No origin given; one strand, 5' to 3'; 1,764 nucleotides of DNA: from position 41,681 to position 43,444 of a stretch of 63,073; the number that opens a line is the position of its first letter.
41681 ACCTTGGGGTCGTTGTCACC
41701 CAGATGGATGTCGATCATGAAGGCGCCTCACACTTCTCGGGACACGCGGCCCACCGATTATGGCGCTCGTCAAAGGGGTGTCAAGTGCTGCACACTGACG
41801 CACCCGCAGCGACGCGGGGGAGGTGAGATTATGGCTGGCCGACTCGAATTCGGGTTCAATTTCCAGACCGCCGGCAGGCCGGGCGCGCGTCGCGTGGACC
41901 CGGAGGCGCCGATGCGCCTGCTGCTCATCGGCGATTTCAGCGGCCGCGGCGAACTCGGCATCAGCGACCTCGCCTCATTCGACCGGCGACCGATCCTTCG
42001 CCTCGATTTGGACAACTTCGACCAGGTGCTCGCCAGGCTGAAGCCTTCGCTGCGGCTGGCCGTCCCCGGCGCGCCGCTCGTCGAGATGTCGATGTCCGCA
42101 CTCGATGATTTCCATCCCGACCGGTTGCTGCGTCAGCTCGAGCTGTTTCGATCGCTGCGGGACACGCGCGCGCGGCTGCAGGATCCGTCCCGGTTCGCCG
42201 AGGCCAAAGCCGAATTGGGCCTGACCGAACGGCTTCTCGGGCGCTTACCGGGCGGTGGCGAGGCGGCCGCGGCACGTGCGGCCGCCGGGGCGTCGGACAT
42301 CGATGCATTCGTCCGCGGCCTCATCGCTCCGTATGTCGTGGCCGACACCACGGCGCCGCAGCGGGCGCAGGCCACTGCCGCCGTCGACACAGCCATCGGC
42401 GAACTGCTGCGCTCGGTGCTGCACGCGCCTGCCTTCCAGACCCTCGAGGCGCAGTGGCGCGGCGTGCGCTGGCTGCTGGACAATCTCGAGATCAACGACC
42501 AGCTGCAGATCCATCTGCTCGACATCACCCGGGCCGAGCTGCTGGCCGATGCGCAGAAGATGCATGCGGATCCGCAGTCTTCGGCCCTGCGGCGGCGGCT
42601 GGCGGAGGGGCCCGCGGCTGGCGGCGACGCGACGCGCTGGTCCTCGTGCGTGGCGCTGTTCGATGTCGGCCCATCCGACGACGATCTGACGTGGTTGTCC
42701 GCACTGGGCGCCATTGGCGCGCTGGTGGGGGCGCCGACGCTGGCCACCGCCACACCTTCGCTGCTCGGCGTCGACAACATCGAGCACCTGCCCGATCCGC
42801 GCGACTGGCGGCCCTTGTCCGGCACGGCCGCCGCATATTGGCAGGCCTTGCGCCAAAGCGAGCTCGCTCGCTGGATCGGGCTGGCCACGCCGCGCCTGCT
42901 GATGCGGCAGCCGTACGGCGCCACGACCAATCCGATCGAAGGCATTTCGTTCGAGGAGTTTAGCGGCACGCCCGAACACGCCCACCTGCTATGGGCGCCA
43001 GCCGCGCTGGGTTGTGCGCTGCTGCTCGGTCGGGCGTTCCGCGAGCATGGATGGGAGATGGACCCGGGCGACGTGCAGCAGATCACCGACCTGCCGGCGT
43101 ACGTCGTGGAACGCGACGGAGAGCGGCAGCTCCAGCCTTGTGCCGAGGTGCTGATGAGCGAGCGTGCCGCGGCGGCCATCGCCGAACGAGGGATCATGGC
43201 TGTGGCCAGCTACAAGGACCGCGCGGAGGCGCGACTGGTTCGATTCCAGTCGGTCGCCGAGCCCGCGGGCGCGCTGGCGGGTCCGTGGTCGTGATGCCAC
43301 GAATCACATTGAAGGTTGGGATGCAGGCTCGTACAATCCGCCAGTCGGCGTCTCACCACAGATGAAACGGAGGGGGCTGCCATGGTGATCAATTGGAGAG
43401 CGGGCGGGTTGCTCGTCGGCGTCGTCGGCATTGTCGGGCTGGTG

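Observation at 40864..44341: Orphan single-polypeptide TssB-TssC (T6SS sheath)-like protein with no other T6SS gene nearby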

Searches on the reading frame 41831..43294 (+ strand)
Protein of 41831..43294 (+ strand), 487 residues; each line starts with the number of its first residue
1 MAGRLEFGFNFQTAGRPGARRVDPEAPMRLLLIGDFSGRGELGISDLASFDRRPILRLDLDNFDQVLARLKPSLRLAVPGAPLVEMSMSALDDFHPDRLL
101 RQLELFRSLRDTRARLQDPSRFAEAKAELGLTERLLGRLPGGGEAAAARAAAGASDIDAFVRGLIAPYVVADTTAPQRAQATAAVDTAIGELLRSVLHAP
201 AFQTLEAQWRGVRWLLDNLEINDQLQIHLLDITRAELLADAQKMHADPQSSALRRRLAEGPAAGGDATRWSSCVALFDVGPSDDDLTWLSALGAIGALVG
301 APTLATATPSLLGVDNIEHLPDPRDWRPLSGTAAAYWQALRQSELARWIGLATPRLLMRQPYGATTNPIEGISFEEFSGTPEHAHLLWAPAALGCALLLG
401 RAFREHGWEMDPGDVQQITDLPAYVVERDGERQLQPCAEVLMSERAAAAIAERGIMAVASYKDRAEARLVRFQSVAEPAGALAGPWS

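Call 3: search_protein_families(library=pfam, proteins=[window:41831-43294:+], max_evalue=0.01)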
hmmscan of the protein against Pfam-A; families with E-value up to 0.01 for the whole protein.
window:41831-43294:+ (487 aa): 2 families
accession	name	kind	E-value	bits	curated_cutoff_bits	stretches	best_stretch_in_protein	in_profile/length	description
PF05943.17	VipB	-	7.1e-56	189.9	27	1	181-475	3-300/301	EvpB/VC_A0108, tail sheath N-terminal domain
PF05591.17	T6SS_VipA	-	1.3e-12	48.2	24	1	22-118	22-122/155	Type VI secretion system, VipA, VC_A0107 or Hcp2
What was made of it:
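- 41831..43294 (+): Gene for the fused TssB-TssC(deltaC) sheath paralogue, 487 aa plus stop. Pfam PF05591 + PF05943 (call 3).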

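Call 4: search_protein_families(library=ncbifam, proteins=[window:41831-43294:+], max_evalue=0.01)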
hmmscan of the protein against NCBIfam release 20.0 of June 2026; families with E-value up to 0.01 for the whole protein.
window:41831-43294:+ (487 aa): 2 families
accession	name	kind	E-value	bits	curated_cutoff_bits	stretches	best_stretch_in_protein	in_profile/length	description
TIGR03355.1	VI_chp_2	equivalog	3.2e-55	187.9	271.5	1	155-478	26-354/473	type VI secretion system contractile sheath large subunit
TIGR03358.1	VI_chp_5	equivalog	1.7e-11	44.2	97.25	1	23-126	26-133/160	type VI secretion system contractile sheath small subunit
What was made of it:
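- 41831..42223 (+): TssB/VipA-like part (residues 1-131). It includes the N-terminal strand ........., which aligns with the canonical TssB donor strand beta1. It also holds the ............, DNFD and DDFHPD motifs and the domain-3 helix. Pfam and NCBIfam coordinates (calls 3, 4).
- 42293..43291 (+): TssC/VipB-like N-terminal and middle part (residues 155-487). It ends at the family-wide C-terminal motif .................. Domain 1 is absent, that is the acceptor strands plus the C-terminal donor strand. TIGR03355 positions 26-354 of 473 (call 4).
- On T6SS contractile sheath (TssB + TssC): TIGR03358 scores 44.2 bits, below its equivalog cut-off of 97.25 (call 4). TIGR03355 positions 355-473 are unmatched and the score of 187.9 is below the cut-off of 271.5 (call 4).
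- Checked: Both score below the equivalog cut-offs: 187.9 against 271.5, and 44.2 against 97.25 (call 4).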

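Call 5: find_homologous_proteins(query=window:41831-43294:+, max_evalue=0.00001)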
Query window:41831-43294:+ (487 aa): 381 proteins with E <= 0.00001 among 8000 candidates; the best 120 are listed.
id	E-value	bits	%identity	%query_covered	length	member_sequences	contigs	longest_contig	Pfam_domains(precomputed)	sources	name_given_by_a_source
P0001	0.0e+0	1064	100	100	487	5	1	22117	PF05591.18,PF05943.18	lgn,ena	-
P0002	2.0e-265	899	85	100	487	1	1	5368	PF05591.18,PF05943.18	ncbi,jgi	jgi:type VI secretion system protein ImpC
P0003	1.9e-259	879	81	100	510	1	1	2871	PF05591.18,PF05943.18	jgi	-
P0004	1.6e-228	777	73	100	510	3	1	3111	PF05591.18,PF05943.18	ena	-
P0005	7.4e-206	703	69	94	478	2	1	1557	PF05591.18,PF05943.18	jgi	jgi:type VI secretion system protein ImpC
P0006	2.1e-176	606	58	100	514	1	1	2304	PF05591.18,PF05943.18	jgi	jgi:type VI secretion system protein ImpC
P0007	4.0e-147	509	53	99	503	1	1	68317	PF05591.18,PF05943.18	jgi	-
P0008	1.3e-131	458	46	100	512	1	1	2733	PF05591.18,PF05943.18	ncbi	-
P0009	2.6e-131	457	48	100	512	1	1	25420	PF05591.18,PF05943.18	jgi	-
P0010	2.4e-128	447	49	99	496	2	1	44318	PF05591.18,PF05943.18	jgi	-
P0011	4.7e-128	446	70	63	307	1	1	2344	PF05943.18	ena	-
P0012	2.5e-126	441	46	100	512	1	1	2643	PF05591.18,PF05943.18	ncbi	-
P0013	2.9e-123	430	44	100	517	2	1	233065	PF05591.18,PF05943.18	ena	-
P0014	2.1e-122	428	45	100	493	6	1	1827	PF05591.18,PF05943.18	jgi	jgi:type VI secretion system protein ImpC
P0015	3.5e-121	424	43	100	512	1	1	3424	PF05591.18,PF05943.18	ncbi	-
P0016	3.9e-121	423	45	94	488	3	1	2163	PF05591.18,PF05943.18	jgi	jgi:type VI secretion system protein ImpC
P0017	4.6e-121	423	48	94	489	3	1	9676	PF05591.18,PF05943.18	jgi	jgi:type VI secretion system protein ImpC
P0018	1.2e-118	415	43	100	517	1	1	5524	PF05591.18,PF05943.18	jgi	jgi:type VI secretion system protein ImpC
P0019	2.5e-118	414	44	100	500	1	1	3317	PF05591.18,PF05943.18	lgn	-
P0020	2.9e-117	411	45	99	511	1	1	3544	PF05591.18,PF05943.18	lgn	-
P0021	3.6e-115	404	42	100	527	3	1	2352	PF05591.18,PF05943.18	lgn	-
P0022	3.9e-115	404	45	100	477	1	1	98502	PF05591.18,PF05943.18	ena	-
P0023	5.1e-115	403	41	98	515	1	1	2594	PF05591.18,PF05943.18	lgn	-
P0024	1.1e-114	402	44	100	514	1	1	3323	PF05591.18,PF05943.18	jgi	jgi:type VI secretion system protein ImpC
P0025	1.3e-114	402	45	100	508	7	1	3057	PF05591.18,PF05943.18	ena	-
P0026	1.4e-114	402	42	100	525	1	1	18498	PF05591.18,PF05943.18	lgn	-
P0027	3.7e-114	400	44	100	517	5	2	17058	PF05591.18,PF05943.18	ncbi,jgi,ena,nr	ncbi:MAG: type VI secretion system contractile sheath large subunit [Rhodospirillales bacterium]|nr:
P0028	6.2e-114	400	43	100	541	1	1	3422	PF05591.18,PF05943.18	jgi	-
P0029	3.2e-113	397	43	100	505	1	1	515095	PF05591.18,PF05943.18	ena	-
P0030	4.5e-113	397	46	100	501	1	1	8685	PF05591.18,PF05943.18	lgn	-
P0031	6.7e-113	396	45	100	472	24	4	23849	PF05591.18,PF05943.18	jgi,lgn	jgi:type VI secretion system protein ImpC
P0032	9.1e-111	389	41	100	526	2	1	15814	PF05591.18,PF05943.18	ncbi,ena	-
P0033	2.4e-110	388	44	99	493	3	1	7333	PF05591.18,PF05943.18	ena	-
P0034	3.8e-110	387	42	100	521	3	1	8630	PF05591.18,PF05943.18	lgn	-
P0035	3.9e-110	387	44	94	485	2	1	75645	PF05591.18,PF05943.18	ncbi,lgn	-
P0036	8.2e-110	386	43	100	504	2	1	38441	PF05591.18,PF05943.18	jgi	-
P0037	1.2e-109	386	44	100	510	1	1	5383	PF05591.18,PF05943.18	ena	-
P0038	1.4e-109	385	45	100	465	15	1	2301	PF05591.18,PF05943.18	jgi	-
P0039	1.5e-109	385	46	94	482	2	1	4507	PF05591.18,PF05943.18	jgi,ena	jgi:type VI secretion system protein ImpC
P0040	5.7e-109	383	44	100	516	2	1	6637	PF05591.18,PF05943.18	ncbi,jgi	-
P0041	8.2e-109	383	43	100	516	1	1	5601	PF05591.18,PF05943.18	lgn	-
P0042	1.2e-108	382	44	94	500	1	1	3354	PF05591.18,PF05943.18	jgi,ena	-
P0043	3.0e-108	381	41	100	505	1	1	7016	PF05591.18,PF05943.18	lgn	-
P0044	5.8e-108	380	43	100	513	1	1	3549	PF05591.18,PF05943.18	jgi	jgi:type VI secretion system protein ImpC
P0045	7.3e-108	380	48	99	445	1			PF05591.18,PF05943.18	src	-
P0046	2.1e-107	378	41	100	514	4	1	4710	PF05591.18,PF05943.18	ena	-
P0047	3.6e-107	377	42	100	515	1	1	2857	PF05591.18,PF05943.18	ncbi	-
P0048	3.9e-107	377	42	100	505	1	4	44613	PF05591.18,PF05943.18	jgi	jgi:type VI secretion system protein ImpC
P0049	4.5e-107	377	39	99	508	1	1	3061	PF05591.18,PF05943.18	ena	-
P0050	6.3e-107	377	43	100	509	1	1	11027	PF05591.18,PF05943.18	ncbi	-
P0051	1.4e-106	375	42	100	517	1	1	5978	PF05591.18,PF05943.18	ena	-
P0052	1.8e-106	375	42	100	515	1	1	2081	PF05591.18,PF05943.18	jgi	-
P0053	2.0e-106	375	40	100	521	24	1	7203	PF05591.18,PF05943.18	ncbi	-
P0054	2.1e-106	375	43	98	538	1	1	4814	PF05591.18,PF05943.18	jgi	jgi:type VI secretion system protein ImpC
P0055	3.2e-106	374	45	100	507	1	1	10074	PF05591.18,PF05943.18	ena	-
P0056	4.2e-106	374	45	100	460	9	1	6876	PF05591.18,PF05943.18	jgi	-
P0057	4.6e-106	374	41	100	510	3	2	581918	PF05591.18,PF05943.18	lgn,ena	-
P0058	1.0e-105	373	40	100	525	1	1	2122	PF05591.18,PF05943.18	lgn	-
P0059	1.5e-105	372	41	100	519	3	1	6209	PF05591.18,PF05943.18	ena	-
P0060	4.5e-105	370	43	98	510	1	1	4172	PF05591.18,PF05943.18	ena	-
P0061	6.0e-105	370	44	100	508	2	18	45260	PF05591.18,PF05943.18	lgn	-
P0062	9.1e-105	369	42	100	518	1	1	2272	PF05591.18,PF05943.18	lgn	-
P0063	1.0e-104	369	42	100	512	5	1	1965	PF05591.18,PF05943.18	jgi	jgi:type VI secretion system protein ImpC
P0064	1.1e-104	369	42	100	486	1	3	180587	PF05591.18,PF05943.18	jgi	jgi:type VI secretion system protein ImpC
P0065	1.8e-104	368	40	100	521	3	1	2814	PF05591.18,PF05943.18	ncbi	-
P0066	3.1e-104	368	42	94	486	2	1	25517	PF05591.18,PF05943.18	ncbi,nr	ncbi:MAG: type VI secretion system contractile sheath large subunit [Candidatus Rokubacteria bacteri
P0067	3.3e-104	368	43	99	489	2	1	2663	PF05591.18,PF05943.18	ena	-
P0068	3.5e-104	368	44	27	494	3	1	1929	PF05591.18,PF05943.18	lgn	-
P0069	3.6e-104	367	43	93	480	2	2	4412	PF05591.18,PF05943.18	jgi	jgi:type VI secretion system protein ImpC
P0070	3.6e-104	367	40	100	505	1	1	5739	PF05591.18,PF05943.18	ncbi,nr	ncbi:MAG: hypothetical protein HC808_12520 [Candidatus Competibacteraceae bacterium]|nr:hypothetical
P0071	3.9e-104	367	43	100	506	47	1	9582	PF05591.18,PF05943.18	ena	-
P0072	5.0e-104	367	40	100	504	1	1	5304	PF05591.18,PF05943.18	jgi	jgi:type VI secretion system protein ImpC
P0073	5.2e-104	367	45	99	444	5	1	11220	PF05591.18,PF05943.18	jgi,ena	-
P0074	5.4e-104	367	44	99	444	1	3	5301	PF05591.18,PF05943.18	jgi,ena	-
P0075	1.3e-103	366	44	99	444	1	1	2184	PF05591.18,PF05943.18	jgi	-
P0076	1.5e-103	365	44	99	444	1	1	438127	PF05591.18,PF05943.18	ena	-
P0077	2.1e-103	365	45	94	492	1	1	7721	PF05591.18,PF05943.18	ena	-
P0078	2.5e-103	365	40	100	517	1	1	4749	PF05591.18,PF05943.18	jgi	jgi:type VI secretion system protein ImpC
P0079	5.5e-103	364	41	100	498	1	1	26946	PF05591.18,PF05943.18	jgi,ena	-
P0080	5.8e-103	363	39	100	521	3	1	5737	PF05591.18,PF05943.18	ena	-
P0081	6.8e-103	363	45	99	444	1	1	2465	PF05591.18,PF05943.18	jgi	jgi:type VI secretion system protein ImpC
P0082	1.0e-102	363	45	99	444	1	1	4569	PF05591.18,PF05943.18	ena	-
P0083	1.0e-102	363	43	99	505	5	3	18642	PF05591.18,PF05943.18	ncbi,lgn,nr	ncbi:MAG: VipB protein [Pseudomonadota bacterium]|nr:VipB protein [Pseudomonadota bacterium]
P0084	1.5e-102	362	44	99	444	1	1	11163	PF05591.18,PF05943.18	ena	-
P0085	1.9e-102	362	42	99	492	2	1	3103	PF05591.18,PF05943.18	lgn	-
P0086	3.1e-102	361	44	98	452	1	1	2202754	PF05591.18,PF05943.18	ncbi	ncbi:MAG: type VI secretion system contractile sheath large subunit [Rhodocyclaceae bacterium]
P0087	4.3e-102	361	40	100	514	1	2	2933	PF05591.18,PF05943.18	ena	-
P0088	4.4e-102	361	44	99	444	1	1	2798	PF05591.18,PF05943.18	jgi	-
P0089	6.5e-102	360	44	99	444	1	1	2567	PF05591.18,PF05943.18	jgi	-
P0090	7.3e-102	360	38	100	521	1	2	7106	PF05591.18,PF05943.18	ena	-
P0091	1.1e-101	359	43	100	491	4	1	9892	PF05591.18,PF05943.18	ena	-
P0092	2.5e-101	358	43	99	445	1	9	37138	PF05591.18,PF05943.18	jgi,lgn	jgi:type VI secretion system ImpC/EvpB family protein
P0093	2.5e-101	358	41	100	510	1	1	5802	PF05591.18,PF05943.18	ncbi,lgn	-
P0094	2.7e-101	358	41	100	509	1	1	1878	PF05591.18,PF05943.18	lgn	-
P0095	5.3e-101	357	42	100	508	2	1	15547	PF05591.18,PF05943.18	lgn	-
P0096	5.4e-101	357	43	98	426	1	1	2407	PF05591.18,PF05943.18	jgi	jgi:predicted component of type VI protein secretion system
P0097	8.3e-101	356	44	100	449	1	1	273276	PF05591.18,PF05943.18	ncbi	-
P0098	2.5e-100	355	42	99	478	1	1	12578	PF05591.18,PF05943.18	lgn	-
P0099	3.2e-100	354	42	100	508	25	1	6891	PF05591.18,PF05943.18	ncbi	-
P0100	3.3e-100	354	43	100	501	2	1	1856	PF05591.18,PF05943.18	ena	-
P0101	3.4e-100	354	46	99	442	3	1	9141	PF05591.18,PF05943.18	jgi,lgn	jgi:predicted component of type VI protein secretion system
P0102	4.2e-100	354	45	99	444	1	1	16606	PF05591.18,PF05943.18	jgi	jgi:type VI secretion system protein ImpC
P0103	4.3e-100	354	44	99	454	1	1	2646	PF05591.18,PF05943.18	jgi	jgi:type VI secretion system protein ImpC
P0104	4.5e-100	354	42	99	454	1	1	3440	PF05591.18,PF05943.18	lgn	-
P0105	6.0e-100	354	42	98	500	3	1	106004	PF05943.18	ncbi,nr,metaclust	ncbi:MAG: hypothetical protein A2W00_03665 [Candidatus Eisenbacteria bacterium RBG_16_71_46]|nr:MAG:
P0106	2.0e-99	352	43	100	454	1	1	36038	PF05591.18,PF05943.18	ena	-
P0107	2.6e-99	351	43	100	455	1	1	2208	PF05591.18,PF05943.18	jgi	jgi:type VI secretion system protein ImpC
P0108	3.1e-99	351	41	100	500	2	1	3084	PF05591.18,PF05943.18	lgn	-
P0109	3.1e-99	351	43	95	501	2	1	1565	PF05591.18,PF05943.18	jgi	jgi:type VI secretion system protein ImpC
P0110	4.2e-99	351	44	99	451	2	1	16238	PF05591.18,PF05943.18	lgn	-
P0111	4.6e-99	351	41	98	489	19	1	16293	PF05591.18,PF05943.18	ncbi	-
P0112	5.0e-99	351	43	98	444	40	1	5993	PF05591.18,PF05943.18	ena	-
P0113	7.4e-99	350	43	98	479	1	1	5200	PF05591.18,PF05943.18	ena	-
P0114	7.9e-99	350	40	99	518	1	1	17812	PF05591.18,PF05943.18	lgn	-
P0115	8.8e-99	350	43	99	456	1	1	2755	PF05591.18,PF05943.18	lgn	-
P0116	9.1e-99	350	41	98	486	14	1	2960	PF05591.18,PF05943.18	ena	-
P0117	9.4e-99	350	44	100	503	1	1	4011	PF05591.18,PF05943.18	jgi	jgi:type VI secretion system protein ImpC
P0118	1.5e-98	349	44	99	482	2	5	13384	PF05591.18,PF05943.18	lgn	-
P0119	2.5e-98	348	43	99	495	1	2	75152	PF05591.18,PF05943.18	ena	-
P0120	3.6e-98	348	41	99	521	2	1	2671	PF05591.18,PF05943.18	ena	-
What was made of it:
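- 381 hits among 8000 scored candidates; the 120 listed are about 307-541 aa and 118 of them carry both domains (call 5).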

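Call 6: search_solved_structures(query=window:41831-43294:+, max_evalue=0.01, show_alignments=2)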
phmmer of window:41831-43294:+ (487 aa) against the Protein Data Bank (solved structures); distinct sequences matched with E-value up to 0.01: 15.
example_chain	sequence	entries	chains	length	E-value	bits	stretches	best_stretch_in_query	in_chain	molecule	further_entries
5n8n_B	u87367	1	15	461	3.4e-40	141.6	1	181-479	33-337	EvpB family type VI secretion protein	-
5ojq_A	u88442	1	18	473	3e-39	138.4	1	158-478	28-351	Type VI secretion protein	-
5mxn_A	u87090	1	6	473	3.1e-39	138.4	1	159-478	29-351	Type VI secretion protein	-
5myu_A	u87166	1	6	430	7.7e-39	137.1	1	184-478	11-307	Type VI secretion system protein ImpC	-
3j9g_B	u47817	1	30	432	7.8e-39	137.1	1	184-478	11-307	VipB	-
9n4v_A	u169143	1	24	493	8.2e-37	130.4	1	173-463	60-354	DUF877 family protein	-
5urw_1B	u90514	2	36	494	5.7e-35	124.3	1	156-478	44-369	TssC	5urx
3j9o_B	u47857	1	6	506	1.1e-17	67.4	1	183-467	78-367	Intracellular growth locus protein B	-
9n4v_B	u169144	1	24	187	1.5e-05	27.4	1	24-129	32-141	Type VI secretion system contractile sheath small subunit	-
4uqz_B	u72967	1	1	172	0.00016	23.9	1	32-130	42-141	HSIB1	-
5urw_1A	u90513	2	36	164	0.0004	22.6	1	20-116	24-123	TssB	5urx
5n8n_A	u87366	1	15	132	0.00045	22.5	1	31-117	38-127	Type VI secretion protein, family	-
3j9g_A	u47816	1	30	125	0.0054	18.9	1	16-114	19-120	VipA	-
5ojq_a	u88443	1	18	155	0.0062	18.7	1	16-115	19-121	VipA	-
5mxn_a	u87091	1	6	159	0.0095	18.1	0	15-115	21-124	Type VI secretion protein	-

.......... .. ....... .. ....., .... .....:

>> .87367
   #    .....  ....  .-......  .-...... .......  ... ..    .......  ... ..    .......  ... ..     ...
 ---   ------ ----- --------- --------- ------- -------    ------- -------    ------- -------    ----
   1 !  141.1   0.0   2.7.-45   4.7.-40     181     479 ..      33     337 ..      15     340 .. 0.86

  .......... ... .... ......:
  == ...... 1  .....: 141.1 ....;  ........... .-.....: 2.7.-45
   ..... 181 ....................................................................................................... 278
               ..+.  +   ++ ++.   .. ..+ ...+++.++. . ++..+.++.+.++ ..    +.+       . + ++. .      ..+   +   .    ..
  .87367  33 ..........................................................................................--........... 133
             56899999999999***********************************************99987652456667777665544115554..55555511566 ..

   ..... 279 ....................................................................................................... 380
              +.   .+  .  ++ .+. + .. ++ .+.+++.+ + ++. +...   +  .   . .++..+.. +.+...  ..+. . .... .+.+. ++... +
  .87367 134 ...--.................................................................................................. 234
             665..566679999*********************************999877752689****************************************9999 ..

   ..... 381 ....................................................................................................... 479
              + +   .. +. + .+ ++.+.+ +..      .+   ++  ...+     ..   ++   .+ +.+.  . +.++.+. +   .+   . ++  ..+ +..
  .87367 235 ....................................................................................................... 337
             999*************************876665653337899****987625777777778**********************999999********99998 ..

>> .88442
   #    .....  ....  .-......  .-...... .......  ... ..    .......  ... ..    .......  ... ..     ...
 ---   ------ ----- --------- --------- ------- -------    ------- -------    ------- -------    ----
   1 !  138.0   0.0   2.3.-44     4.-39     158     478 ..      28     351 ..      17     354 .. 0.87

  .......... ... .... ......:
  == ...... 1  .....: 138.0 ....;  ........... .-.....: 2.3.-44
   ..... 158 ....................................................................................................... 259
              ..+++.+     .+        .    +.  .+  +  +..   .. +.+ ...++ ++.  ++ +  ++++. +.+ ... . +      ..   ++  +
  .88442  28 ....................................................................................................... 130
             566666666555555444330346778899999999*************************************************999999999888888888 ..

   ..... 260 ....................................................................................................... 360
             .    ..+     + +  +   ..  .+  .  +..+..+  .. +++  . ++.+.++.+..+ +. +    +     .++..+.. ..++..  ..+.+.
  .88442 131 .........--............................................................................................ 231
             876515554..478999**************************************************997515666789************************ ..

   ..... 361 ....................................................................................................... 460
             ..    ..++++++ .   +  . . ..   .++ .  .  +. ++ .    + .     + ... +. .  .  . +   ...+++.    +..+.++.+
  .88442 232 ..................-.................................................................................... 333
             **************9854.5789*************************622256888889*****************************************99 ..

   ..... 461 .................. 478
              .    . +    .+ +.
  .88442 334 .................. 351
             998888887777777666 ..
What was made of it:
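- On T6SS contractile sheath (TssB + TssC): The protein ends 9-10 residues after the last aligned TssC position (call 6).
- Checked: PDB sequences: TssC chains at E 3e-40 to 1e-17 and TssB chains at E 1.5e-5 to 1e-2 (call 6).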

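Call 7: find_encoding_contigs(protein=P0001, flank=10000, max_places=4)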
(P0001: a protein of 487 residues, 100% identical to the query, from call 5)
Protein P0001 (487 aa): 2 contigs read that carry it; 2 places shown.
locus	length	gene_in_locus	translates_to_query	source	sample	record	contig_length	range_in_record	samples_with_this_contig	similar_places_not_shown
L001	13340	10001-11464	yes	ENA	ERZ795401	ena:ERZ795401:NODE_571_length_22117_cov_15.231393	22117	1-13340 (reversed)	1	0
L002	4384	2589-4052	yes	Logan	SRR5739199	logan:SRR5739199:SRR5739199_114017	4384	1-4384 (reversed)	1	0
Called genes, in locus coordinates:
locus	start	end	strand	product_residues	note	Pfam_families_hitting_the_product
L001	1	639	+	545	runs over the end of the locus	PF00005:ABC_tran, PF00006:ATP-synt_ab (faint), PF02463:SMC_N (faint), PF03193:RsgA_GTPase (faint), PF13191:AAA_16 (faint), PF13476:AAA_23 (faint), PF12848:ABC_tran_Xtn, PF00005:ABC_tran, +4 more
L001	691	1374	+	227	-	-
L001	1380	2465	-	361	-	-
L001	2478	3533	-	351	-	PF13421:Band_7_1, PF01145:Band_7, PF12728:HTH_17 (weak)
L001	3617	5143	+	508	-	PF03435:Sacchrp_dh_NADP, PF16653:Sacchrp_dh_C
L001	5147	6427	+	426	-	PF00696:AA_kinase, PF00583:Acetyltransf_1, PF13673:Acetyltransf_10 (weak), PF13508:Acetyltransf_7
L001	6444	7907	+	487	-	PF03435:Sacchrp_dh_NADP, PF16653:Sacchrp_dh_C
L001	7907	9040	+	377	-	PF00278:Orn_DAP_Arg_deC, PF01168:Ala_racemase_N (weak), PF02784:Orn_Arg_deC_N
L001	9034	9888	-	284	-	PF01471:PG_binding_1, PF14252:DUF4347 (weak)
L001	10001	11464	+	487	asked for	PF05591:T6SS_VipA, PF05943:VipB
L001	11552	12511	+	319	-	-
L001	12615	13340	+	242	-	?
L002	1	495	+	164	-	?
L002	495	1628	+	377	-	PF00278:Orn_DAP_Arg_deC, PF01168:Ala_racemase_N (weak), PF02784:Orn_Arg_deC_N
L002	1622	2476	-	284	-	PF01471:PG_binding_1, PF14252:DUF4347 (weak)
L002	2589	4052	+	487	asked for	PF05591:T6SS_VipA, PF05943:VipB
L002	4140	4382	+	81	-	?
